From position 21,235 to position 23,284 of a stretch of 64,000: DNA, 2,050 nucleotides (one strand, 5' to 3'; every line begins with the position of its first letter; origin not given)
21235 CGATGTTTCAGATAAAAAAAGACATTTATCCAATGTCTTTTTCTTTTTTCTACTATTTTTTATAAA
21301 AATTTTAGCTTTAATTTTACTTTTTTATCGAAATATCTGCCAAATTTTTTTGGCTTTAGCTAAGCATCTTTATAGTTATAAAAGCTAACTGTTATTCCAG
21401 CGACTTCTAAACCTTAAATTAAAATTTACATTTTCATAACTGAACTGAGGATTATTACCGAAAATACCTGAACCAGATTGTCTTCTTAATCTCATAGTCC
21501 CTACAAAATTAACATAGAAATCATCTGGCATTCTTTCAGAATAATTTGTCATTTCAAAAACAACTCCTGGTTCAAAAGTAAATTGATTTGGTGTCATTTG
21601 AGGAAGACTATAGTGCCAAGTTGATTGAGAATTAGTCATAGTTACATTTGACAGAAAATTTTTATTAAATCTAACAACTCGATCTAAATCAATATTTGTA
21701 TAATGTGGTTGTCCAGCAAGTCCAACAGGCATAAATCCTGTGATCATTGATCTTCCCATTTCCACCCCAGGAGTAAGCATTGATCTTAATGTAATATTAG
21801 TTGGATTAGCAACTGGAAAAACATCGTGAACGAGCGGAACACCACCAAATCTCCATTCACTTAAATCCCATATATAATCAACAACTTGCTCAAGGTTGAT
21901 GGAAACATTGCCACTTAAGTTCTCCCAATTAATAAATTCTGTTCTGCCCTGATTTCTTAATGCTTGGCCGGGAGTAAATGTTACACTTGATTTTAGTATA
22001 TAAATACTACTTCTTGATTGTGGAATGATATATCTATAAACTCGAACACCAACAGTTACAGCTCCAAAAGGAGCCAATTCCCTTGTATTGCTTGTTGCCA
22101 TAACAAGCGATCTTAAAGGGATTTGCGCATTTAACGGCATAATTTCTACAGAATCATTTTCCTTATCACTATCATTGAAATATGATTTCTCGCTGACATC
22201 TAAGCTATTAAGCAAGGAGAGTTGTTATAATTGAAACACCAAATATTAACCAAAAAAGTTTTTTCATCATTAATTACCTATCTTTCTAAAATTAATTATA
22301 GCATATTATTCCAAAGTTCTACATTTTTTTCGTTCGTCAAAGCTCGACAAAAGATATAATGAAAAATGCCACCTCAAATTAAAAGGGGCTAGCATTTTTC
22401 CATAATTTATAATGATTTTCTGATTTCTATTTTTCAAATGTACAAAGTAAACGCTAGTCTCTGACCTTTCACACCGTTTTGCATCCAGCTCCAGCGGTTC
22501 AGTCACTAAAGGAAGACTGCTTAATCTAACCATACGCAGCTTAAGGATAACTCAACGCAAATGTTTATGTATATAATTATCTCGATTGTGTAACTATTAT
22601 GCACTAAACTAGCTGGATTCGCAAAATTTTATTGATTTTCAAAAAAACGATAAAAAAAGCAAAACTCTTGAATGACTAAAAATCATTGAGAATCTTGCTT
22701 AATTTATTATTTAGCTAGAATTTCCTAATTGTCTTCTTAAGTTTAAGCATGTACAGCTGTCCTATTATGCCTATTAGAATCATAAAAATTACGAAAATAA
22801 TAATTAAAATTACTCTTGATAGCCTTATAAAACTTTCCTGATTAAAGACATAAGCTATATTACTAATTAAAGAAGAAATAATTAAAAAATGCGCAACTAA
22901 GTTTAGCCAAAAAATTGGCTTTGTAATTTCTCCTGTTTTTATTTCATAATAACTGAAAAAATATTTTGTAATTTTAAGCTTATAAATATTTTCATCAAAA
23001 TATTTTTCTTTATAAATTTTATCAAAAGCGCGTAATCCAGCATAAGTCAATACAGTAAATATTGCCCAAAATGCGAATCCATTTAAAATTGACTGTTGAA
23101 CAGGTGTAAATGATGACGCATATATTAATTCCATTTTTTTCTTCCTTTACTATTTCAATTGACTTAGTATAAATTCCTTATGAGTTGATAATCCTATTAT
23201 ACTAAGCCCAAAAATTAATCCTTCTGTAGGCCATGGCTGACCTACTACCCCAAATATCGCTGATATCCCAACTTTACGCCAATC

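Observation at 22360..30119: RHS toxin operon with no visible export signal, coupled to a Mur-ligase-like gene and two paralogous small proteins: candidate undescribed system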

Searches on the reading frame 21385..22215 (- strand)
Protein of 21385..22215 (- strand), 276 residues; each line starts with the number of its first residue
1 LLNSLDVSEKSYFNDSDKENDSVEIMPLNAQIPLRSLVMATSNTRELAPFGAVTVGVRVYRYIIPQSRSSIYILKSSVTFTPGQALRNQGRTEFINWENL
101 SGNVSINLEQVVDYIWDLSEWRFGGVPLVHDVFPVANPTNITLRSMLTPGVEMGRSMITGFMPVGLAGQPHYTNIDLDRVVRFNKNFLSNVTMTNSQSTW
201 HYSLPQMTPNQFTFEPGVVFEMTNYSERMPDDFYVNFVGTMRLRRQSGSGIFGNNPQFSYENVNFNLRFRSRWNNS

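Call 3: search_protein_families(library=pfam, proteins=[window:21385-22215:-], max_evalue=0.1)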
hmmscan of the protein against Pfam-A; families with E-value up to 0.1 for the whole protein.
window:21385-22215:- (276 aa): 0 families

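Call 4: search_protein_families(library=ncbifam, proteins=[window:21385-22215:-], max_evalue=0.1)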
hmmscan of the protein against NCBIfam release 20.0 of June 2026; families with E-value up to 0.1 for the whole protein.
window:21385-22215:- (276 aa): 0 families

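Call 14: search_protein_families(library=phrogs, proteins=[window:21385-22215:-], max_evalue=0.1)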
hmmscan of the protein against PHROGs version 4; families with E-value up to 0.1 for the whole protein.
window:21385-22215:- (276 aa): 0 families

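Call 44: search_protein_families(library=padloc, proteins=[window:21385-22215:-], max_evalue=0.01)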
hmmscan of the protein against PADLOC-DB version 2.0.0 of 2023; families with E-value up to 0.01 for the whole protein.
window:21385-22215:- (276 aa): 0 families
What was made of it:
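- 21385..22215 (-): 276-aa protein of unknown function downstream of the orphan tip. Its membership in the cassette is uncertain. It may be an orphan immunity gene. No hit in Pfam, NCBIfam, PHROGs or PADLOC (calls 3, 4, 14, 44).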

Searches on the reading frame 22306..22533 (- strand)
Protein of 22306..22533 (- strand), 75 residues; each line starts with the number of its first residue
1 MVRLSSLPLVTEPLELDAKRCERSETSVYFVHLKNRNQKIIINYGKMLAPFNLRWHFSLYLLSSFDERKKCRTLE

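Call 3: search_protein_families(library=pfam, proteins=[window:22306-22533:-], max_evalue=0.1)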
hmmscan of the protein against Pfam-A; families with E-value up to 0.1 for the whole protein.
window:22306-22533:- (75 aa): 0 families

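Call 4: search_protein_families(library=ncbifam, proteins=[window:22306-22533:-], max_evalue=0.1)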
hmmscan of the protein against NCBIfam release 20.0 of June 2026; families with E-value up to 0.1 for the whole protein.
window:22306-22533:- (75 aa): 0 families

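Call 14: search_protein_families(library=phrogs, proteins=[window:22306-22533:-], max_evalue=0.1)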
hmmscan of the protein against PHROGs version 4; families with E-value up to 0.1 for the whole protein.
window:22306-22533:- (75 aa): 0 families

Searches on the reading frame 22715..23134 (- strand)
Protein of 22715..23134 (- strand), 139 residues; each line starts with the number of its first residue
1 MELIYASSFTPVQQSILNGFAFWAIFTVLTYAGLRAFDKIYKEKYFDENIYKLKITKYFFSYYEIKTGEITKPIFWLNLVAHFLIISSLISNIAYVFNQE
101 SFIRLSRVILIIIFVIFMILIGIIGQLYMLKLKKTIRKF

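Call 3: search_protein_families(library=pfam, proteins=[window:22715-23134:-], max_evalue=0.1)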
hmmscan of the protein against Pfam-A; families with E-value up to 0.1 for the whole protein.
window:22715-23134:- (139 aa): 1 family
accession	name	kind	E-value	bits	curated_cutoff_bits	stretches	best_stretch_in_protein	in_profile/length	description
PF09925.14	DUF2157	-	0.038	14.1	32.4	1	84-131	70-119/146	Predicted membrane protein (DUF2157)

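Call 4: search_protein_families(library=ncbifam, proteins=[window:22715-23134:-], max_evalue=0.1)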
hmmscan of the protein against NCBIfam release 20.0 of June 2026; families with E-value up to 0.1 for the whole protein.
window:22715-23134:- (139 aa): 0 families

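Call 14: search_protein_families(library=phrogs, proteins=[window:22715-23134:-], max_evalue=0.1)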
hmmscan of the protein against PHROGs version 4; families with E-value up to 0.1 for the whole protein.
window:22715-23134:- (139 aa): 0 families
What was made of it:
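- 22715..23134 (-): 139-aa membrane protein with three hydrophobic segments, one long enough for two helices. Putative immunity protein. No family hit (calls 3, 4, 14).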

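Call 44: search_protein_families(library=padloc, proteins=[window:22715-23134:-], max_evalue=0.01)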
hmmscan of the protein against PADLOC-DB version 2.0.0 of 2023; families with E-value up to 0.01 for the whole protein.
window:22715-23134:- (139 aa): 0 families
